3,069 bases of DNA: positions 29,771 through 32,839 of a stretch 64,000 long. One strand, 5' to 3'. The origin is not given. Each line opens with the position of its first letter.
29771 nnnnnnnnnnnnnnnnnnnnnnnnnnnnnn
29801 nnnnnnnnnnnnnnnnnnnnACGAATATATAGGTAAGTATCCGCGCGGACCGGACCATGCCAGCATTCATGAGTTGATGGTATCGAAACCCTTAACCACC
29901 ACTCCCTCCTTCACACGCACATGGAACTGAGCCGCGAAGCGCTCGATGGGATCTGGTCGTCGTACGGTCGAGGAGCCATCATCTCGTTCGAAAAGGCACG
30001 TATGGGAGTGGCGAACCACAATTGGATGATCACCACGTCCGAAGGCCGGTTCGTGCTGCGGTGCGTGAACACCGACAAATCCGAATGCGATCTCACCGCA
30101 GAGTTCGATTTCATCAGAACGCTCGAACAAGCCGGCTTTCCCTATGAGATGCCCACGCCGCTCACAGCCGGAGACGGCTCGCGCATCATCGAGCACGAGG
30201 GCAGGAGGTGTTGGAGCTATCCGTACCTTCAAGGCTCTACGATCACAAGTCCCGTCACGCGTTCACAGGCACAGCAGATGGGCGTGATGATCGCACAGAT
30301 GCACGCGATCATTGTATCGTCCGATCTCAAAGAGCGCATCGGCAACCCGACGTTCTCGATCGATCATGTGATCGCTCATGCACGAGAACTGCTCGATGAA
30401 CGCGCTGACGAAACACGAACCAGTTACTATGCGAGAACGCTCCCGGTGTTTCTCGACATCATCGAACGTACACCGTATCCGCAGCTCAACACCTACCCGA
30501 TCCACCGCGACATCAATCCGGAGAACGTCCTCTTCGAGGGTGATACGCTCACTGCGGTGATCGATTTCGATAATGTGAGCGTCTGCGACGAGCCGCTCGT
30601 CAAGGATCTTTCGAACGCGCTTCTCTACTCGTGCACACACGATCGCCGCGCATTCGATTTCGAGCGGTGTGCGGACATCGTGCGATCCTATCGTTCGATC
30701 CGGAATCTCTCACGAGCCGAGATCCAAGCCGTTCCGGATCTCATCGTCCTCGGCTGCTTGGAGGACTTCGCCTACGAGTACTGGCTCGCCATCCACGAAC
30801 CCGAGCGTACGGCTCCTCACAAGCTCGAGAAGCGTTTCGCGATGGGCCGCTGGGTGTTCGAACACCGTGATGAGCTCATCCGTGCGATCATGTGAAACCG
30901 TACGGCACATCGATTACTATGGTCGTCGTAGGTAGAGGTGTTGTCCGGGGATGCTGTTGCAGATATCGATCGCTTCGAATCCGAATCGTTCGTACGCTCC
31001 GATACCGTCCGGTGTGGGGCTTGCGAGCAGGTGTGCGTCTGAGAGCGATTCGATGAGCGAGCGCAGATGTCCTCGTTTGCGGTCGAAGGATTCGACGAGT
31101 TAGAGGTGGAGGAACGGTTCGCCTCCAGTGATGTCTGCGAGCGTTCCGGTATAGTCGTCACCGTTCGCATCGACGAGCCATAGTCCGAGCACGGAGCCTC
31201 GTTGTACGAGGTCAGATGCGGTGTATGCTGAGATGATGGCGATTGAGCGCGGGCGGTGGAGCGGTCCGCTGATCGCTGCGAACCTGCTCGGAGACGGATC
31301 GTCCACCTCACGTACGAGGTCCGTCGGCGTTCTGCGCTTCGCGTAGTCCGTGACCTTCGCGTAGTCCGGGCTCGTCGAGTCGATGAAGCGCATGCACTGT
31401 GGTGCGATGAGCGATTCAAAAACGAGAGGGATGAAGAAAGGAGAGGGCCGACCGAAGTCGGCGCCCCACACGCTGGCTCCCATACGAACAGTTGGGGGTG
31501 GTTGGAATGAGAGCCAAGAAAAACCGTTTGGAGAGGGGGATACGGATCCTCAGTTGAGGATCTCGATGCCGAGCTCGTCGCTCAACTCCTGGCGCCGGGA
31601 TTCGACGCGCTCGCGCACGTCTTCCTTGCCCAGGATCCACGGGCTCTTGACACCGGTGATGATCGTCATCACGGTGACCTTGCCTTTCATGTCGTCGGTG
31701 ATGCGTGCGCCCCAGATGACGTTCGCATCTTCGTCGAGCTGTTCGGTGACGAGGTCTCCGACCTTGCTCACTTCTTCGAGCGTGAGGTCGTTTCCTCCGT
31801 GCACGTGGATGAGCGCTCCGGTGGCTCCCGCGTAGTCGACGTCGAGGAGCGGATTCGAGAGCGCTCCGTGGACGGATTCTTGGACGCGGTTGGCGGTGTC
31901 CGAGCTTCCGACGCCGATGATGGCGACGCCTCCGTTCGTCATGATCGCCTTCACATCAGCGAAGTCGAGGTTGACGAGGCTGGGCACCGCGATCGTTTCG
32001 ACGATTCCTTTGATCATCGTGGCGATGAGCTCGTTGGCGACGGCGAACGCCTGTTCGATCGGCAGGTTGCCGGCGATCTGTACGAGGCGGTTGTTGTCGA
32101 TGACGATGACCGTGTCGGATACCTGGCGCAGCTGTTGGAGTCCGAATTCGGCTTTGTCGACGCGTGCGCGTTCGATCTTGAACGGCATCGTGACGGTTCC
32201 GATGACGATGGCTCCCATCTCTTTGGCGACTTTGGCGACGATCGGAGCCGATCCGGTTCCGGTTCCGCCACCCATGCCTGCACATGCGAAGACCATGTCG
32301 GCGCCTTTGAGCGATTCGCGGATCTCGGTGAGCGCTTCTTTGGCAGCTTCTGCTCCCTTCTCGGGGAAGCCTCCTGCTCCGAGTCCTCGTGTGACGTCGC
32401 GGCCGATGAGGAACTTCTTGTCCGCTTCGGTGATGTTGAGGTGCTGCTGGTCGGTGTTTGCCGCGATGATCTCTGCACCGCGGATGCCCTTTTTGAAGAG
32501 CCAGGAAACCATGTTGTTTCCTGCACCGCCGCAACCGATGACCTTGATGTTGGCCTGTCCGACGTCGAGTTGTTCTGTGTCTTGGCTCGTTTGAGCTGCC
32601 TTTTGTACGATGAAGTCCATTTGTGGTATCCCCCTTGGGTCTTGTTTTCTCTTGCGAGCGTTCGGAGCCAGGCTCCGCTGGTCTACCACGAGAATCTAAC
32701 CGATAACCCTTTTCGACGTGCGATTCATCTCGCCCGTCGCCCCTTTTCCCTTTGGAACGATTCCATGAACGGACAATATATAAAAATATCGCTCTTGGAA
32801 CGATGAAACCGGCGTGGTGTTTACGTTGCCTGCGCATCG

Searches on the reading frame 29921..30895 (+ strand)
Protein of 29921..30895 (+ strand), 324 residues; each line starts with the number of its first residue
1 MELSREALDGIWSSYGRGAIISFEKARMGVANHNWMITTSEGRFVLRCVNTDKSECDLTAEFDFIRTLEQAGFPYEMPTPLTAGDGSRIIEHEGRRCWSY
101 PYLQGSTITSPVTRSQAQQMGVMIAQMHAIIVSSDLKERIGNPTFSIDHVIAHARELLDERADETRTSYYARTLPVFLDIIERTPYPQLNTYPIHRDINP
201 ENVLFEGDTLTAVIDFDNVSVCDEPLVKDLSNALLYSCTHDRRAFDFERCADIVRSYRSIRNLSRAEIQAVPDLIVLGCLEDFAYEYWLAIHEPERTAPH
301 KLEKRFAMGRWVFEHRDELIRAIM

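Call 7: search_protein_families(library=pfam, proteins=[window:29921-30895:+], max_evalue=0.01)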
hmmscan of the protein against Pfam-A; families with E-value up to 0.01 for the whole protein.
window:29921-30895:+ (324 aa): 3 families
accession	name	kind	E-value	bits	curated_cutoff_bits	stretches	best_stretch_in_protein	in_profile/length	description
PF01636.29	APH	-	1.1e-20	74.9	23.2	1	26-245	5-221/239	Phosphotransferase enzyme family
PF19974.5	TCAD9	-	0.0024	17.5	40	1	187-231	293-335/429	Ternary complex associated domain 9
PF06293.20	Kdo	-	0.0027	17.6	21.3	0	107-130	114-137/207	Lipopolysaccharide kinase (Kdo/WaaP) family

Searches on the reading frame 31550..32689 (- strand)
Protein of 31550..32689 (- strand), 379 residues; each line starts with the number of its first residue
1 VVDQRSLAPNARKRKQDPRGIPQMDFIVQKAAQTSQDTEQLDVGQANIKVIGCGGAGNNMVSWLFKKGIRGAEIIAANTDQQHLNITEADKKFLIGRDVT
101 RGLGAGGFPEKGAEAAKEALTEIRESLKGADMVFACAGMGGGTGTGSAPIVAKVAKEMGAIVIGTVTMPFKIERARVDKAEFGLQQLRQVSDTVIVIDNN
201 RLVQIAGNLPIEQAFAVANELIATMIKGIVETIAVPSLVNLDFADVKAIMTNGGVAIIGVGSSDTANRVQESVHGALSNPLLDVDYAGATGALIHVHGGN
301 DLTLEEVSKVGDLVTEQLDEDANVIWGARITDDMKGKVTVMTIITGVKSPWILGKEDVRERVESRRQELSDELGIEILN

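Call 7: search_protein_families(library=pfam, proteins=[window:31550-32689:-], max_evalue=0.01)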
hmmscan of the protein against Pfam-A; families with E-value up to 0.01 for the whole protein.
window:31550-32689:- (379 aa): 2 families
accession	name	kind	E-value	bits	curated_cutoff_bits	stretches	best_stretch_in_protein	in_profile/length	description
PF00091.31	Tubulin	-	1.2e-47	163.1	33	1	47-206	1-189/190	Tubulin/FtsZ family, GTPase domain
PF12327.13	FtsZ_C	-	2.3e-32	111.6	27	1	254-348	1-95/95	FtsZ family, C-terminal domain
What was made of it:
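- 31550..32620 (-): ftsZ, the left conserved anchor of the locus. Pfam Tubulin plus FtsZ_C (call 7).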
